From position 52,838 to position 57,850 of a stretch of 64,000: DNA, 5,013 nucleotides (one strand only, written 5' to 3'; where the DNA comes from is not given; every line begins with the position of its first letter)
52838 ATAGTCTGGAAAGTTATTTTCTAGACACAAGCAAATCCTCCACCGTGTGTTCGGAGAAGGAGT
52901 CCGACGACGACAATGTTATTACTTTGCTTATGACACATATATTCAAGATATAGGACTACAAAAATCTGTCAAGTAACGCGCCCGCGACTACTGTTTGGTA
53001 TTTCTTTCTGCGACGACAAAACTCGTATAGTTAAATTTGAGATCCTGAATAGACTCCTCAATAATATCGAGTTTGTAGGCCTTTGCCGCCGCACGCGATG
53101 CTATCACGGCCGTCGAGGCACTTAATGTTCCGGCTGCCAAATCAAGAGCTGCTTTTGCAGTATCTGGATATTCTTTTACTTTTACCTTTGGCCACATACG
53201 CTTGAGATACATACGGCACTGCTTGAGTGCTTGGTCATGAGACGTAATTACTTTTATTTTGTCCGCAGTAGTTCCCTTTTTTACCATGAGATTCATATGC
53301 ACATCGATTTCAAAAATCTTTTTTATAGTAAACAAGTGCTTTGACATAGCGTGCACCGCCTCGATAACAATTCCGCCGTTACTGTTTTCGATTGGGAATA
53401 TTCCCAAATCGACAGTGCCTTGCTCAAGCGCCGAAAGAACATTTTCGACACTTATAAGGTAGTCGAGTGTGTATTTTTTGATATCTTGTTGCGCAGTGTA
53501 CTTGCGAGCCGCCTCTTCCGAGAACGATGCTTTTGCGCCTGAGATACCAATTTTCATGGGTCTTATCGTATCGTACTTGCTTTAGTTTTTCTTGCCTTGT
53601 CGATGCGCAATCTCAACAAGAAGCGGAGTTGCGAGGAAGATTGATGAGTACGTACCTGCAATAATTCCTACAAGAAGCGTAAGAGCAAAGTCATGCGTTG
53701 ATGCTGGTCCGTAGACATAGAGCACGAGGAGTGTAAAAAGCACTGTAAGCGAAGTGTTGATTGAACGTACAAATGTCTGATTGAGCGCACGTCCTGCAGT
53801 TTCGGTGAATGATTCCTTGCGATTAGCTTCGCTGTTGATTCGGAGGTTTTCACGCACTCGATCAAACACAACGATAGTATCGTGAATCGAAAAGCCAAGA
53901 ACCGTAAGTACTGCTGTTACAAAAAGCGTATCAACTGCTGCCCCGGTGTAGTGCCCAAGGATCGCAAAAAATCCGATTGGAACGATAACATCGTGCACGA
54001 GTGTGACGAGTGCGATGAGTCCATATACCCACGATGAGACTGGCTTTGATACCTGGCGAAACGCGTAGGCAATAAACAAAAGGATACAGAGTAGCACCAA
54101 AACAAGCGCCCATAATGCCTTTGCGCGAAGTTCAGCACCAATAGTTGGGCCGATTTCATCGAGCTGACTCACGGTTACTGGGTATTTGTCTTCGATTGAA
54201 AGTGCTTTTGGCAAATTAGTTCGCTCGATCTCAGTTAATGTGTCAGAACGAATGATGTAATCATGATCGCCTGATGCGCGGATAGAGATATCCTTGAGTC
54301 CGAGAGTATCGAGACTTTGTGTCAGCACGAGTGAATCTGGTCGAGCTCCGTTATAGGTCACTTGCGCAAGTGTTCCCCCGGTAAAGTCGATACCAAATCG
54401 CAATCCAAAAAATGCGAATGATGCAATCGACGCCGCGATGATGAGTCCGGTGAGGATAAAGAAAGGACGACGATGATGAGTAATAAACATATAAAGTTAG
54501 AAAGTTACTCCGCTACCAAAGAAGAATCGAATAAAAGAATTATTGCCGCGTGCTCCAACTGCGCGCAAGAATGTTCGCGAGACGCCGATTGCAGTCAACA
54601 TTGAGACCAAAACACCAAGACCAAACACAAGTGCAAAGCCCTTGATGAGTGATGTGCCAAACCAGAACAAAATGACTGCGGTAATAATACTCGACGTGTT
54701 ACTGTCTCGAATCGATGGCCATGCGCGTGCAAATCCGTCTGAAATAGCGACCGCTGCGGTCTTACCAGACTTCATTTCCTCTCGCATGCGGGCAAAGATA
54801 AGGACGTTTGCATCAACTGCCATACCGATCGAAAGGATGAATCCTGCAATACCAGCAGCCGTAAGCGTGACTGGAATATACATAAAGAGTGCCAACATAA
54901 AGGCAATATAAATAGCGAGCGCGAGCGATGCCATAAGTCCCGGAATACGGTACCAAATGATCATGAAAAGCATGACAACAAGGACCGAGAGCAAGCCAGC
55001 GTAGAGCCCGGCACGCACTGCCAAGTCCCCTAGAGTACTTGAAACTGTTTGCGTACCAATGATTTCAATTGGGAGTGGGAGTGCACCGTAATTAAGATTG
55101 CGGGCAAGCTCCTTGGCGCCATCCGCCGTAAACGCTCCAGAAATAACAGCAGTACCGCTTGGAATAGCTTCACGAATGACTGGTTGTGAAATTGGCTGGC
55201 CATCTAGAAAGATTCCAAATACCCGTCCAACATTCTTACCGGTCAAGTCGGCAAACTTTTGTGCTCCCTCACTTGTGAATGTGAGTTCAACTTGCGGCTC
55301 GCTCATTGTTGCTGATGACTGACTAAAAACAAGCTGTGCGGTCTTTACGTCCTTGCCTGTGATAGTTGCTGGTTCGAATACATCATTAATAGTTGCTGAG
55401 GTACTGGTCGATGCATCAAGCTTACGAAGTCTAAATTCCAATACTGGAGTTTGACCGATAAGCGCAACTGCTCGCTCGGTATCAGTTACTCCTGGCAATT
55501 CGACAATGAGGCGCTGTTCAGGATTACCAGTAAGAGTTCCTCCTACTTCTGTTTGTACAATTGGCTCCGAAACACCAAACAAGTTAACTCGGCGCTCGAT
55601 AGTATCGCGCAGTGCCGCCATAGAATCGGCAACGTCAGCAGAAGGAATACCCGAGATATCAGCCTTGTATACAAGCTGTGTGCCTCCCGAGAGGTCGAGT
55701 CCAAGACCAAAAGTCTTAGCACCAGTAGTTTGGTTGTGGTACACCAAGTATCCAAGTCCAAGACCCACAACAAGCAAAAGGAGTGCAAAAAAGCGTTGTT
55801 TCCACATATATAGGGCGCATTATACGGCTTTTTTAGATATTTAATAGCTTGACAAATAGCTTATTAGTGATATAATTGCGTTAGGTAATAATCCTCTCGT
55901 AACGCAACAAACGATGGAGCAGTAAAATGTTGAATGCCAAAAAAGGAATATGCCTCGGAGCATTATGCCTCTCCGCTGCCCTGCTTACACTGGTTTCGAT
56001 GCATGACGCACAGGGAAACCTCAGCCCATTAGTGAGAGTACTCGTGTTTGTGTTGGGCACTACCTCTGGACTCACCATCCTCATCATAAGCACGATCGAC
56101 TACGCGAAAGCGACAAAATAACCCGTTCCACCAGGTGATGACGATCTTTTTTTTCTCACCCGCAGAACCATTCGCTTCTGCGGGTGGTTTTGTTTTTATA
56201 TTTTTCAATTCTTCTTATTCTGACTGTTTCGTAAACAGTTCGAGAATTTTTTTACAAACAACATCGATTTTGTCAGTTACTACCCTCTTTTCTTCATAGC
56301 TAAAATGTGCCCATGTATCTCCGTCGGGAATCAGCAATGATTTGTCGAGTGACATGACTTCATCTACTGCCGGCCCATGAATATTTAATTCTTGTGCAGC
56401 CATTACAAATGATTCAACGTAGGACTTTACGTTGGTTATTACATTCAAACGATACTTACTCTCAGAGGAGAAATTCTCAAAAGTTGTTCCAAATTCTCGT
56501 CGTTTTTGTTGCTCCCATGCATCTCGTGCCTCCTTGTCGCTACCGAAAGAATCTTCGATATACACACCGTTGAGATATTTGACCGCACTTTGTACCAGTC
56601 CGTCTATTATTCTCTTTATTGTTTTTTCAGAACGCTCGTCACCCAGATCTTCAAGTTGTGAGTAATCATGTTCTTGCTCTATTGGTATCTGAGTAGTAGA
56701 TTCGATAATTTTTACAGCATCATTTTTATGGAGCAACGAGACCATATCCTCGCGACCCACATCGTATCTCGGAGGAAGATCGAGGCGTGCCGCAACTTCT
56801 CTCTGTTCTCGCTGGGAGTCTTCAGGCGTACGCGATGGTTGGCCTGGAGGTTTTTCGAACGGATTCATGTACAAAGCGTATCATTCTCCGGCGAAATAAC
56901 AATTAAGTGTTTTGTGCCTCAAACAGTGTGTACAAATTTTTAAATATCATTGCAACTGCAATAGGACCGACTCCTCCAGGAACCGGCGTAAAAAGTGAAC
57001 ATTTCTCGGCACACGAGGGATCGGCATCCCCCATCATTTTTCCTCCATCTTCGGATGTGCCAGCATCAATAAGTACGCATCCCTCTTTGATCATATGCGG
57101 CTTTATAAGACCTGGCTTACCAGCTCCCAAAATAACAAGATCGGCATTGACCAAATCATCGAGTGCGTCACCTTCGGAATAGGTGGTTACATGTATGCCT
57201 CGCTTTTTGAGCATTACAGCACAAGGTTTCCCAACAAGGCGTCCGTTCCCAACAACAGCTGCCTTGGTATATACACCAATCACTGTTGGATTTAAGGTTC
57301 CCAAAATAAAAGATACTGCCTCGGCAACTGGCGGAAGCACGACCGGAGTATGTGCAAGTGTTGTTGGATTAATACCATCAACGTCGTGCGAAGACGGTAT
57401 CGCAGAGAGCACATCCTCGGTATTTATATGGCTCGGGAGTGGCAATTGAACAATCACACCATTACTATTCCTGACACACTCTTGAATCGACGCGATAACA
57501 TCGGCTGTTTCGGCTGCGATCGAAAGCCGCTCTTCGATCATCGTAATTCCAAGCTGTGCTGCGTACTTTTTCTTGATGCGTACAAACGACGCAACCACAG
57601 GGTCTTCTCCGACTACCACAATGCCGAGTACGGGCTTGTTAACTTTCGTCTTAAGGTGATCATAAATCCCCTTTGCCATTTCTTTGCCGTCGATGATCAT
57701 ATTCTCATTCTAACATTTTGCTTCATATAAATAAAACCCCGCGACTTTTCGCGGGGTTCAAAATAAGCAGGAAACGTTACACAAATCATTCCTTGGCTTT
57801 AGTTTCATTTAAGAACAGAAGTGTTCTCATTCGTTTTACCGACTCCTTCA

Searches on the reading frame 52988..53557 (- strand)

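Call 56: search_protein_families(library=pfam, proteins=[window:52988-53557:-], max_evalue=0.00001)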
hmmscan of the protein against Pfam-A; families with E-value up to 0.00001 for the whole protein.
window:52988-53557:- (189 aa): 1 family
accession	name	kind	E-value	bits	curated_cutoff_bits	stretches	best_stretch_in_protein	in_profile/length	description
PF00800.23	PDT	-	8.8e-46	156.4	25.2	1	3-186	1-179/181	Prephenate dehydratase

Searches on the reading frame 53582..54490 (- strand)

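Call 56: search_protein_families(library=pfam, proteins=[window:53582-54490:-], max_evalue=0.00001)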
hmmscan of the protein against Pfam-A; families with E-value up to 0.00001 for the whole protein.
window:53582-54490:- (302 aa): 2 families
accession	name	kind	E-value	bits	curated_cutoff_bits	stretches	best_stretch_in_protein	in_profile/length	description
PF02355.23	SecD_SecF_C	-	1.2e-50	172.1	20.5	1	105-295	13-187/189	Protein export membrane protein SecD/SecF, C-terminal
PF07549.19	Sec_GG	-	1.5e-07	31.1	20.3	1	24-46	2-24/28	SecD/SecF GG Motif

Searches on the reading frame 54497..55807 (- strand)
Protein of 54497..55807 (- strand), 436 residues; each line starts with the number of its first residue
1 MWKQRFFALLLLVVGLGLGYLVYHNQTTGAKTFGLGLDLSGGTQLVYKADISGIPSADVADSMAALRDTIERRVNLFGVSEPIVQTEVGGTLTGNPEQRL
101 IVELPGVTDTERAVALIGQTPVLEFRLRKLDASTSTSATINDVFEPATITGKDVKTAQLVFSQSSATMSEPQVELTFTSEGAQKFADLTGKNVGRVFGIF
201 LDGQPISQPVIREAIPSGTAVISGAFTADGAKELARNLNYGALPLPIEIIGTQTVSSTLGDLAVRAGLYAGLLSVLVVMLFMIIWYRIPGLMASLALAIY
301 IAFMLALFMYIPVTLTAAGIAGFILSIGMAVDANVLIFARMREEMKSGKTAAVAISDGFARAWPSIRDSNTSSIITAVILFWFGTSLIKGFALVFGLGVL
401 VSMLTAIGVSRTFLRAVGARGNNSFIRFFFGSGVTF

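Call 56: search_protein_families(library=pfam, proteins=[window:54497-55807:-], max_evalue=0.00001)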
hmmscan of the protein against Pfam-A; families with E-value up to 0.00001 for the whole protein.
window:54497-55807:- (436 aa): 4 families
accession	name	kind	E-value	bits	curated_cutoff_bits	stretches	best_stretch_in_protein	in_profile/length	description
PF22599.2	SecDF_P1_head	-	1.8e-27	96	27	1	146-244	18-113/114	SecDF, P1 head subdomain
PF21760.3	SecD_1st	-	1.2e-15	57.2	27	1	65-127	3-57/60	Protein translocase subunit SecDF, P1 domain, N-terminal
PF02355.23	SecD_SecF_C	-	4.8e-13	49.4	20.5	1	247-417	13-186/189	Protein export membrane protein SecD/SecF, C-terminal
PF03176.21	MMPL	-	4.6e-09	36.1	20.5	1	245-419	123-304/333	MMPL family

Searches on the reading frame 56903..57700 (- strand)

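Call 56: search_protein_families(library=pfam, proteins=[window:56903-57700:-], max_evalue=0.00001)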
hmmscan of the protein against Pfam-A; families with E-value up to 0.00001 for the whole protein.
window:56903-57700:- (265 aa): 2 families
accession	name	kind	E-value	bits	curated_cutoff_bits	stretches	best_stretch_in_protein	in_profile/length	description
PF02882.25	THF_DHG_CYH_C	-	2.5e-32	111.8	27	1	117-263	11-159/160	Tetrahydrofolate dehydrogenase/cyclohydrolase, NAD(P)-binding domain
PF00763.28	THF_DHG_CYH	-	2.1e-21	76.8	32.8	1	3-108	1-115/115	Tetrahydrofolate dehydrogenase/cyclohydrolase, catalytic domain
